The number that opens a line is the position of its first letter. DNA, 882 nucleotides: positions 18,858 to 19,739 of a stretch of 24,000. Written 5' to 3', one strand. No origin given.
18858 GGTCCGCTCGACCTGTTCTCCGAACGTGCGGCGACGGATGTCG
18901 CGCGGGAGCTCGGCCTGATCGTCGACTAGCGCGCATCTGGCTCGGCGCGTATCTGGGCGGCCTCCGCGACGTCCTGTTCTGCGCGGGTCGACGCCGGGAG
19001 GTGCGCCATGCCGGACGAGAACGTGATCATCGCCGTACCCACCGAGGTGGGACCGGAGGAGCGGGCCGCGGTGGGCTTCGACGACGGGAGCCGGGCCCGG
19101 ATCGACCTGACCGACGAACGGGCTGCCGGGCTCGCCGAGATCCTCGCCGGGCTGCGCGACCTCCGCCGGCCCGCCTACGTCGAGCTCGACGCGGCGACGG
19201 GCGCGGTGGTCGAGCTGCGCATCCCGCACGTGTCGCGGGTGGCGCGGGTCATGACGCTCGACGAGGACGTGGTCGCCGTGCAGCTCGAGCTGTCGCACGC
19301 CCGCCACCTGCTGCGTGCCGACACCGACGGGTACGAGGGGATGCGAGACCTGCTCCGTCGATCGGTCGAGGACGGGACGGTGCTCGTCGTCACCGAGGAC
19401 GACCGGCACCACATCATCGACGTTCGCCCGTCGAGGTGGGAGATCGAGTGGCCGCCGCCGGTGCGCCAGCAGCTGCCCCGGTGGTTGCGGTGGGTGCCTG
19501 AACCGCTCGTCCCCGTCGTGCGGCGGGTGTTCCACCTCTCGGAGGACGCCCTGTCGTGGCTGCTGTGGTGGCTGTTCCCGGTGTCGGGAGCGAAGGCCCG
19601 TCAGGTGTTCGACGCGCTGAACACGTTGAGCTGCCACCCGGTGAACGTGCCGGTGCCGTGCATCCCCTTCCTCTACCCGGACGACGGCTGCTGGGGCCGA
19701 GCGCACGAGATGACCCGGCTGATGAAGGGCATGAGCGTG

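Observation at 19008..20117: Signal-peptide-less protein-glutamine glutaminase domain fused to an unknown ~200-aa N-terminal domain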

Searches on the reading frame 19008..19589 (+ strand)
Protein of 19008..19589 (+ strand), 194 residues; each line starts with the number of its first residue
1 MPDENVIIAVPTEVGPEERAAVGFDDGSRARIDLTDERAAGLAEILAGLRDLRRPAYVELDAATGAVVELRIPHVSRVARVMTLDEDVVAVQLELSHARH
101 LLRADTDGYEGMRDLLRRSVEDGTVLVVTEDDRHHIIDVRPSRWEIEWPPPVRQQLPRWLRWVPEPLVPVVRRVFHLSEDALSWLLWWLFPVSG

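Call 17: search_protein_representatives(protein=window:19008-19589:+)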
Query: 194 residues. Proteins with E-value up to 0.001 (for the whole library): 286; up to 1e-10: 100; up to 1e-30: 1. The best 150 are listed.
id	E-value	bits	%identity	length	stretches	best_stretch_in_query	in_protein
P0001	1.9e-121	419.6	100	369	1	1-194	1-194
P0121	5.6e-28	114.6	47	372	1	1-159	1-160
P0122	1.2e-24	103.7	46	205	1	20-141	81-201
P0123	2.0e-24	103.0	45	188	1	11-142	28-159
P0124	8.8e-24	100.9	40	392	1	21-162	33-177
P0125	1.6e-23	100.0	42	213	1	12-155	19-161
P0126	2.8e-21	92.7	39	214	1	1-157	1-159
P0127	4.5e-21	92.0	38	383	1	13-188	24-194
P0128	3.8e-20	89.0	35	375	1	2-192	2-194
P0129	5.9e-20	88.4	39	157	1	4-151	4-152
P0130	7.0e-20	88.1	40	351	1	1-159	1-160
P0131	8.5e-20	87.9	41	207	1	11-188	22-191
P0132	1.6e-19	86.9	39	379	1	18-175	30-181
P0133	2.0e-19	86.7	43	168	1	4-120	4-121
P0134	2.3e-19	86.5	43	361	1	22-155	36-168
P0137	9.8e-18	81.1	39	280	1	16-163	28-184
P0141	2.2e-17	80.0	38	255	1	18-149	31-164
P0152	1.8e-15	73.7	39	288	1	17-159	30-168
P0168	2.3e-14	70.2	40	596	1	21-140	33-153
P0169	2.3e-14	70.1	38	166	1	21-141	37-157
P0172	8.2e-14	68.3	42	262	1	1-110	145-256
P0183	6.9e-13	65.3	43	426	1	1-142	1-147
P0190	2.1e-12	63.7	35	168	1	16-142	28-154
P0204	2.3e-11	60.4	35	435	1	20-147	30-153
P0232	5.6e-10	55.8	34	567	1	16-155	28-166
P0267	2.1e-08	50.7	31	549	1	12-140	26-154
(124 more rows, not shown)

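Call 20: search_protein_families(library=pfam, proteins=[P0168, P0232, P0267, P0204, P0183, P0124, P0137, P0152, P0172, P0141], max_evalue=0.01)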
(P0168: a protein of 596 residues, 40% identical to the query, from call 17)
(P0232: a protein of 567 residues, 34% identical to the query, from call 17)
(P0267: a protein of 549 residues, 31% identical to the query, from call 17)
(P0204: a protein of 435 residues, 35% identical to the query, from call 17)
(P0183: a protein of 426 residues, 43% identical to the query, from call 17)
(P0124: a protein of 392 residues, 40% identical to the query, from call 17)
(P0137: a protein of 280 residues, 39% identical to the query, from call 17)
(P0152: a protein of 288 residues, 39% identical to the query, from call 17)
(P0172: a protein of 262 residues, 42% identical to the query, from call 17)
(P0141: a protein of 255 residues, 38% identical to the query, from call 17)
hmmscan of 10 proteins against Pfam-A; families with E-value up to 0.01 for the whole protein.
P0168 (596 aa): 2 families
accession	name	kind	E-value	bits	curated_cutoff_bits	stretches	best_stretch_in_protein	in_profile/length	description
PF18885.6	DUF5648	-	8.2e-56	188.4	25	2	361-490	2-133/134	Domain of unknown function (DUF5648)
PF18626.7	Gln_deamidase_2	-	7.2e-33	113.4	25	1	183-292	2-105/106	Glutaminase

P0232 (567 aa): 1 family
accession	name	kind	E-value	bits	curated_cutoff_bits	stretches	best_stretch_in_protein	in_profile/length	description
PF18626.7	Gln_deamidase_2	-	1.9e-29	102.4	25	1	185-294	1-104/106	Glutaminase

P0267 (549 aa): 1 family
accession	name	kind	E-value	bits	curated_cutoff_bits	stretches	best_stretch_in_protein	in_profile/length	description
PF18626.7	Gln_deamidase_2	-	7.9e-27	94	25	1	179-285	1-103/106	Glutaminase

P0204 (435 aa): 1 family
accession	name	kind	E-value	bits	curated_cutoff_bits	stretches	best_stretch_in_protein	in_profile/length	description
PF18626.7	Gln_deamidase_2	-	3.9e-24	85.3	25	1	178-288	2-105/106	Glutaminase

P0183 (426 aa): 1 family
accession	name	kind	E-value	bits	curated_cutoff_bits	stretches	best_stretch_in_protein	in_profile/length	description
PF18626.7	Gln_deamidase_2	-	1.6e-26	93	25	1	172-278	1-104/106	Glutaminase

P0124 (392 aa): 1 family
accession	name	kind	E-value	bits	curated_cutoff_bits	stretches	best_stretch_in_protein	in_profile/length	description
PF18626.7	Gln_deamidase_2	-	7.4e-27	94.1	25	1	204-321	1-105/106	Glutaminase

P0137 (280 aa): 1 family
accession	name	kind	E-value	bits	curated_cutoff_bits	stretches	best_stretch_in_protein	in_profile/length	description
PF18626.7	Gln_deamidase_2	-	1.2e-21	77.3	25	1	196-280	1-75/106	Glutaminase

P0152 (288 aa): 1 family
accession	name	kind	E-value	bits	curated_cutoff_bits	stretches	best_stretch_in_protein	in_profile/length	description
PF18626.7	Gln_deamidase_2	-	2.3e-24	86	25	1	189-284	2-91/106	Glutaminase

P0172 (262 aa): 0 families

P0141 (255 aa): 1 family
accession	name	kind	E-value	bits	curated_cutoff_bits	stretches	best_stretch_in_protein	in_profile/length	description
PF18626.7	Gln_deamidase_2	-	1.7e-12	47.9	25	1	184-254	1-63/106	Glutaminase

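Call 29: find_homologous_proteins(query=P0169)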
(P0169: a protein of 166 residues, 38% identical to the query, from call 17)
Query P0169 (166 aa): 181 proteins with E <= 0.001 among 1072 candidates; the best 120 are listed.
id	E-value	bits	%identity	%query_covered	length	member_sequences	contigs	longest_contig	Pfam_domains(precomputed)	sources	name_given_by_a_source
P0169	7.6e-101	353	100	100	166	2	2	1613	-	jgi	jgi:hypothetical protein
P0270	2.2e-57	212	66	96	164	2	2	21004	-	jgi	jgi:hypothetical protein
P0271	3.1e-57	211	63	97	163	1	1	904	-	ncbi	-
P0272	8.0e-56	207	66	93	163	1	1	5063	-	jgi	jgi:glycine/D-amino acid oxidase-like deaminating enzyme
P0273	6.3e-53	197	64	93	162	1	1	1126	-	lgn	-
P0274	5.0e-52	194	60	97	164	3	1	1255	-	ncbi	-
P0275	1.1e-51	193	63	89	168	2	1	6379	-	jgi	-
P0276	3.8e-51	191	66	93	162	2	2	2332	-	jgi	jgi:hypothetical protein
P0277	6.0e-51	191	59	95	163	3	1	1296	-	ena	-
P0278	6.3e-51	191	65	89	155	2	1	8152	-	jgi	jgi:hypothetical protein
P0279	7.1e-51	190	60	96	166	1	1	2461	-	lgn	-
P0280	2.2e-50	189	63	93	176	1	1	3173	-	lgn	-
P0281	4.8e-50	188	59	90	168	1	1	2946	-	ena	-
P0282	9.3e-50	187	62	95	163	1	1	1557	-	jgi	jgi:hypothetical protein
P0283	2.8e-49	185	59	96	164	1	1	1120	-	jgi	jgi:hypothetical protein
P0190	2.0e-47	179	60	92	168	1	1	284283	-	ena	-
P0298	1.5e-45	173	56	91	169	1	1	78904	-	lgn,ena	-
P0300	1.9e-45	173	58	96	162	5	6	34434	-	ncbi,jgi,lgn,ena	-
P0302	4.2e-45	172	55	95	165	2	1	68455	-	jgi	jgi:hypothetical protein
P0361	8.6e-36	141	54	89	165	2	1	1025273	-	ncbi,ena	-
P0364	2.2e-35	140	50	95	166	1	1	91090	-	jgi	jgi:hypothetical protein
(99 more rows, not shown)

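Call 30: find_encoding_contigs(protein=P0190, flank=5000, max_places=2)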
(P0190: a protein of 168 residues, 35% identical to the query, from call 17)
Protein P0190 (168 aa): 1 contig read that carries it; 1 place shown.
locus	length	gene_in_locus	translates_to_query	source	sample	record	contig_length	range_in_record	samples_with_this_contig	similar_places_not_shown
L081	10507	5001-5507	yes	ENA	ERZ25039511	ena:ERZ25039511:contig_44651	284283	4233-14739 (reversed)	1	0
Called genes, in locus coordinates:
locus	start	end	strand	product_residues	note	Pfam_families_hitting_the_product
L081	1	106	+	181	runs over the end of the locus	PF05163:DinB, PF12867:DinB_2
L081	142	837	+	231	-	-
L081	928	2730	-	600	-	PF06414:Zeta_toxin (faint), PF00006:ATP-synt_ab (faint), PF00005:ABC_tran, PF02463:SMC_N (faint), PF13304:AAA_21 (faint), PF13401:AAA_22 (faint), PF12848:ABC_tran_Xtn, PF00005:ABC_tran, +2 more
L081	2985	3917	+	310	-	-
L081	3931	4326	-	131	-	PF05163:DinB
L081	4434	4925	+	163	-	PF06983:3-dmu-9_3-mt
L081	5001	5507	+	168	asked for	-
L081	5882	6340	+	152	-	-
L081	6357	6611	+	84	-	-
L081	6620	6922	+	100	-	-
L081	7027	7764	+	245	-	PF02310:B12-binding, PF04055:Radical_SAM (faint)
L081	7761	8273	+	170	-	-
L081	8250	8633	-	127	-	PF01850:PIN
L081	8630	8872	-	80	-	-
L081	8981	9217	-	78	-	-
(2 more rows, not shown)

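Call 31: find_encoding_contigs(protein=P0361, flank=5000, max_places=2)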
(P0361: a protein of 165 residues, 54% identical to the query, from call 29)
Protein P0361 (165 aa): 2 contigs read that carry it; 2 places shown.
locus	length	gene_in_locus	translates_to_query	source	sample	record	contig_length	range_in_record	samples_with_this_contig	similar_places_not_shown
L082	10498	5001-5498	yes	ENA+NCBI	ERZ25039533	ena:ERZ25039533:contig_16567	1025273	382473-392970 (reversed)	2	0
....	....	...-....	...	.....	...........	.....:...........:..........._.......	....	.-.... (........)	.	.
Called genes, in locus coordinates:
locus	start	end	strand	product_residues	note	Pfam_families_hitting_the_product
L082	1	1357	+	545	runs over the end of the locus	PF13191:AAA_16 (weak), PF25199:nSTAND_NTPase5 (faint), PF13401:AAA_22, PF04972:BON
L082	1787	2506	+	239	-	PF13676:TIR_2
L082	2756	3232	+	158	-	PF07883:Cupin_2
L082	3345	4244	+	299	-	PF00389:2-Hacid_dh, PF02826:2-Hacid_dh_C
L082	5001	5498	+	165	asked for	-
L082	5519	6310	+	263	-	PF18626:Gln_deamidase_2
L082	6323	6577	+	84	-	-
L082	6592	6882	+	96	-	-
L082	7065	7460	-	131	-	-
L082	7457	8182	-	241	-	PF13416:SBP_bac_8 (weak), PF13343:SBP_bac_6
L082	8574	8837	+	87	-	-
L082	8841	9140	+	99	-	PF02566:OsmC (weak)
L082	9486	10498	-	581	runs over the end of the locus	PF00753:Lactamase_B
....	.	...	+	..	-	?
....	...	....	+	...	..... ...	-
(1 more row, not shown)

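Call 32: find_encoding_contigs(protein=P0364, flank=5000, max_places=2)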
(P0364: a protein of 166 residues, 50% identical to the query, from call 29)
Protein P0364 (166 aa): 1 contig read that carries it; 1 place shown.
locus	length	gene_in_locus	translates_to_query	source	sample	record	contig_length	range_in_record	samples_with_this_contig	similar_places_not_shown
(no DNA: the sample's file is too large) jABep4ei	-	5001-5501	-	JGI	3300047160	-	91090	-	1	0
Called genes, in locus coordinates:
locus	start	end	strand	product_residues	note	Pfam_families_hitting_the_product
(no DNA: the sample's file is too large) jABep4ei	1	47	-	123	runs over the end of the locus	PF07291:MauE (faint), PF13781:DoxX_3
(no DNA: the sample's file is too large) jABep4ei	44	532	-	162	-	PF10604:Polyketide_cyc2 (weak)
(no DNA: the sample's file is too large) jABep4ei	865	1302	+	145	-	PF02566:OsmC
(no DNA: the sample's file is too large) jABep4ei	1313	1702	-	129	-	PF03625:DUF302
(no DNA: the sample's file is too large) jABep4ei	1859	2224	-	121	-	PF00085:Thioredoxin, PF14595:Thioredoxin_9 (weak), PF13098:Thioredoxin_2 (weak), PF13905:Thioredoxin_8 (faint)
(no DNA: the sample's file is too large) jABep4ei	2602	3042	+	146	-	PF10116:Host_attach, PF18856:baeRF_family12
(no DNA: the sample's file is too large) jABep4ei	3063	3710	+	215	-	PF13302:Acetyltransf_3, PF00583:Acetyltransf_1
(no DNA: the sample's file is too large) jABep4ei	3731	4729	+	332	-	PF01656:CbiA, PF02374:ArsA_ATPase, PF10609:ParA (weak), PF13614:AAA_31 (faint)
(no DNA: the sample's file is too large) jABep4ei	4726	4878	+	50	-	-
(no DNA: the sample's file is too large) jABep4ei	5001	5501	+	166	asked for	-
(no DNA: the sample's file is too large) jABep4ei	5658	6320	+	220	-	PF18626:Gln_deamidase_2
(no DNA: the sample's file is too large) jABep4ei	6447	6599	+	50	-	-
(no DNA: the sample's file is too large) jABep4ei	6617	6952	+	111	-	-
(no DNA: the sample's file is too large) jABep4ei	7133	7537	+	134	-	-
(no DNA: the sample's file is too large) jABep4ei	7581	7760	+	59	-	-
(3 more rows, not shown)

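Call 37: search_protein_families(library=padloc, proteins=[L082:5001-5495:+, L082:5519-6307:+, L082:6323-6574:+, L082:6592-6879:+], max_evalue=0.1)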
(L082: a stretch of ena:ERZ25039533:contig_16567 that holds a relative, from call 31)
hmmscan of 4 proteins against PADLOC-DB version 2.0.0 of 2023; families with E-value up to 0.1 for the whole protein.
L082:5001-5495:+ (165 aa): 0 families

L082:5519-6307:+ (263 aa): 1 family
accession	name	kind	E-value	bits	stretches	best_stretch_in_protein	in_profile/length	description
PDLC04279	PDC-M02A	-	0.049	11.6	0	48-76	29-57/179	-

L082:6323-6574:+ (84 aa): 0 families

L082:6592-6879:+ (96 aa): 0 families
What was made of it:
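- On Known anti-phage defence systems (PADLOC-DB v2): The split-form proteins give only one non-significant hit, E 0.049 (call 37).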

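Call 46: predict_structure(alignment_id=A2)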
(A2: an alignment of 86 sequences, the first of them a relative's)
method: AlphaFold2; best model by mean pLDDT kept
length: 166 residues; sequences in the alignment: 86
mean_pLDDT: 89.0   pTM: 0.77
mean pLDDT of the five models: 89.0, 88.5, 88.4, 88.4, 87.6
residues with pLDDT >= 90: 128; 70-90: 22; 50-70: 9; < 50: 7
segments of 3 or more residues with pLDDT < 50: 1-3, 163-166
pLDDT, mean of each block of 10 residues (from residue 1): 65 95 73 89 96 96 95 93 94 96 95 92 95 96 92 88 47
secondary structure, 60 per line:
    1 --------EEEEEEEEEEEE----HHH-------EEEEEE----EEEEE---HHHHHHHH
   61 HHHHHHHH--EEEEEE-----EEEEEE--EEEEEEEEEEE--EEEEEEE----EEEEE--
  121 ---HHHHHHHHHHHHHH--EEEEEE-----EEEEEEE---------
elements in order: E9-20 E35-40 E45-49 H53-68 E71-76 E82-87 E90-100 E103-109 E114-118 H124-137 E140-145 E151-157

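Call 48: find_encoding_contigs(protein=P0298, flank=4000, max_places=1)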
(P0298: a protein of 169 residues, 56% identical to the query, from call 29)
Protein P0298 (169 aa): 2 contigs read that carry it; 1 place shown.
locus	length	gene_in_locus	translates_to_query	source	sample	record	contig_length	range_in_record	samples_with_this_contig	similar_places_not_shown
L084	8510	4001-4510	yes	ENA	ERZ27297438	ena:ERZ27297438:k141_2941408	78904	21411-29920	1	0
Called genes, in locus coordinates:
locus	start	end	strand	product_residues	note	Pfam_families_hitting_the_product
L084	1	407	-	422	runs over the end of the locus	-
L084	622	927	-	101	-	-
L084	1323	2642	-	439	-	PF01381:HTH_3 (weak), PF13560:HTH_31, PF13424:TPR_12 (weak)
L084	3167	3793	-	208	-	-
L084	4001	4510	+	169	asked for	-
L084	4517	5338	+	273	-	PF18626:Gln_deamidase_2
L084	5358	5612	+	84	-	-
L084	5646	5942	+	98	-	-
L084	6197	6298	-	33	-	-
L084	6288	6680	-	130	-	-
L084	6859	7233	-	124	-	-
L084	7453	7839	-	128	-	-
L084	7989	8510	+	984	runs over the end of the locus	PF00089:Trypsin (faint), PF13365:Trypsin_2, PF00092:VWA (faint), PF13519:VWA_2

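Call 49: find_encoding_contigs(protein=P0302, flank=4000, max_places=1)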
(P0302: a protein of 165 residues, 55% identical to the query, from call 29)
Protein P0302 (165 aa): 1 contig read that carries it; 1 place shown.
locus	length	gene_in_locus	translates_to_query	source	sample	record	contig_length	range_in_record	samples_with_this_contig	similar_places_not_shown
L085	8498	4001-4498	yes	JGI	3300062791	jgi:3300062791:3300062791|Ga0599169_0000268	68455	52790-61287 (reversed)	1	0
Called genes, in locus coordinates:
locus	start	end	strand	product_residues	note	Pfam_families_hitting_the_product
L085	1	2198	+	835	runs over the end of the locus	PF00034:Cytochrom_C (faint), PF07635:PSCyt1, PF07583:PSCyt2, PF07587:PSD1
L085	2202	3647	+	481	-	PF07394:DUF1501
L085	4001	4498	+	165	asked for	-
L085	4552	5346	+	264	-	PF18626:Gln_deamidase_2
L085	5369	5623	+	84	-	-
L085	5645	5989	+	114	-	-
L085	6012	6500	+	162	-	PF07394:DUF1501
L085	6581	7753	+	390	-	PF10282:Lactonase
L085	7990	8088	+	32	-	-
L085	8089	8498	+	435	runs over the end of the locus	PF07586:HXXSHH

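Call 50: find_encoding_contigs(protein=P0300, flank=4000, max_places=2)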
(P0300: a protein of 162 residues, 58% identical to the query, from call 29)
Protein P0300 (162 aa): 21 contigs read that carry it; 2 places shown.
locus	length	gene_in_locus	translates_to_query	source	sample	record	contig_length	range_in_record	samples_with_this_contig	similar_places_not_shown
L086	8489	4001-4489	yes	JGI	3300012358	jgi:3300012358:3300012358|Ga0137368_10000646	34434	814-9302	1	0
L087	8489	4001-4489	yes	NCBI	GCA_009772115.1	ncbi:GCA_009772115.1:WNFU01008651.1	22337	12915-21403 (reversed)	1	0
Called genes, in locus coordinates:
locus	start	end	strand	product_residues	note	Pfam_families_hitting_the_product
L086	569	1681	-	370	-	PF00872:Transposase_mut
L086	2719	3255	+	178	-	-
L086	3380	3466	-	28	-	-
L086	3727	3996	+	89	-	-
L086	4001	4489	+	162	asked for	-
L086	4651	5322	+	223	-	PF18626:Gln_deamidase_2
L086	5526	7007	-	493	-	PF26676:DUF8225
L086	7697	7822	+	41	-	-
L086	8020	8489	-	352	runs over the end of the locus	PF01734:Patatin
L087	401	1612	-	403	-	PF00872:Transposase_mut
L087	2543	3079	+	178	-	-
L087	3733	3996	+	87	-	-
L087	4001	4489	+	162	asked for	-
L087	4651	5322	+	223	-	PF18626:Gln_deamidase_2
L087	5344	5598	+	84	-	-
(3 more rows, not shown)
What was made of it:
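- Some split loci lie beside TIR, STAND-NTPase, PIN or patatin genes (calls 30-32, 50).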

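Call 52: fold_search(model_id=the predicted structure, library=pdb)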
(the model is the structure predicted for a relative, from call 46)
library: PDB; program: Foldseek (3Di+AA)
matches with E <= 10: 550; with E <= 0.001: 0
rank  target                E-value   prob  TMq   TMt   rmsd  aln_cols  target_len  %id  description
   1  3u58_C                8.1e-03  0.72  0.25  0.20  15.2       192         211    8  Crystal Structure of the Tetrahymena telomerase processivity factor Teb1 AB (released 2011-12-28)
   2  3a56_A                9.6e-03  1.00  0.41  0.24   1.8        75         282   16  Crystal structure of pro- protein-glutaminase (released 2010-08-11)
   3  7n4d_A                1.0e-02  0.93  0.31  0.35   8.4       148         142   11  Translation initiation factor eif-5a family protein from Naegleria fowleri ATCC 30863 (released 2021-06-23)
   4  3a54_A                1.2e-02  1.00  0.41  0.25   1.8        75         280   16  Crystal structure of the A47Q1 mutant of pro-protein-glutaminase (released 2010-08-11)
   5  3a56_B                2.0e-02  1.00  0.41  0.25   1.7        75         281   16  Crystal structure of pro- protein-glutaminase (released 2010-08-11)
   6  2wv6_D                2.6e-02  0.99  0.29  0.49   4.7        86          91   16  Crystal structure of the cholera toxin-like B-subunit from Citrobacter freundii to 1.9 angstrom (released 2009-10-27)
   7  3rn2_A                2.9e-02  0.51  0.25  0.23  13.8       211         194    9  Structural Basis of Cytosolic DNA Recognition by Innate Immune Receptors (released 2012-04-25)
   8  3u58_A                4.5e-02  0.54  0.26  0.21  14.9       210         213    8  Crystal Structure of the Tetrahymena telomerase processivity factor Teb1 AB (released 2011-12-28)
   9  2wv6_K                5.0e-02  0.99  0.31  0.51   4.5        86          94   15  Crystal structure of the cholera toxin-like B-subunit from Citrobacter freundii to 1.9 angstrom (released 2009-10-27)
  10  3rlo                  5.3e-02  0.54  0.28  0.25  13.6       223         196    8  Structural Basis of Cytosolic DNA Recognition by Innate Receptors (released 2012-04-25)
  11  3rn2_B                5.3e-02  0.33  0.24  0.21  15.2       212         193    8  Structural Basis of Cytosolic DNA Recognition by Innate Immune Receptors (released 2012-04-25)
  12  2wv6_I                5.6e-02  0.99  0.31  0.51   4.8        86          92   15  Crystal structure of the cholera toxin-like B-subunit from Citrobacter freundii to 1.9 angstrom (released 2009-10-27)
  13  6ial_G                5.6e-02  0.98  0.30  0.48   4.8        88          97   12  Porcine E.coli heat-labile enterotoxin B-pentamer in complex with Lacto-N-neohexaose (released 2019-02-27)
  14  4l5t_D                5.6e-02  0.28  0.22  0.20  14.2       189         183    6  Crystal structure of the tetrameric p202 HIN2 (released 2013-07-31)
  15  3efx_E                6.6e-02  0.99  0.31  0.50   4.4        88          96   14  Novel binding site identified in a hybrid between cholera toxin and heat-labile enterotoxin, 1.9A crystal structure re (released 2008-09-23)
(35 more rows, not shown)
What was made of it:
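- It still hits pro-PG 3a56/3a54 at prob 1.00 and rmsd 1.7-1.8 Å over 75 columns (calls 46, 52).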

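Call 53: search_protein_families(library=pfam, proteins=[L082:6323-6574:+, L082:6592-6879:+, L084:5646-5939:+, L085:5645-5986:+, L082:5001-5495:+, window:19008-19589:+], max_evalue=10)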
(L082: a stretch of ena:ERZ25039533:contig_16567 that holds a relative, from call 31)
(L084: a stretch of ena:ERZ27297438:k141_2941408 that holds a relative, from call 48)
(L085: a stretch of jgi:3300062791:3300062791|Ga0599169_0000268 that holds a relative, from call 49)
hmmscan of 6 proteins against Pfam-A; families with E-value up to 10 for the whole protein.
L082:6323-6574:+ (84 aa): 0 families

L082:6592-6879:+ (96 aa): 0 families

L084:5646-5939:+ (98 aa): 0 families

L085:5645-5986:+ (114 aa): 0 families

L082:5001-5495:+ (165 aa): 2 families
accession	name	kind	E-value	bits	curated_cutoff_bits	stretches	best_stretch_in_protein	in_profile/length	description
PF06625.16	DUF1151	-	0.034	14.6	25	1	83-133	3-53/109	Protein of unknown function (DUF1151)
PF13801.11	Metal_resist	-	0.61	10.7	29.2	1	112-160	51-99/125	Heavy-metal resistance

window:19008-19589:+ (194 aa): 0 families
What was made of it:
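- Checked: The N-terminal 194 aa have no Pfam hit even at E<=10 (call 53).
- Tried and rejected: Pfam on the 84-aa and ~100-aa partner proteins and on the N-domain found nothing (call 53).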
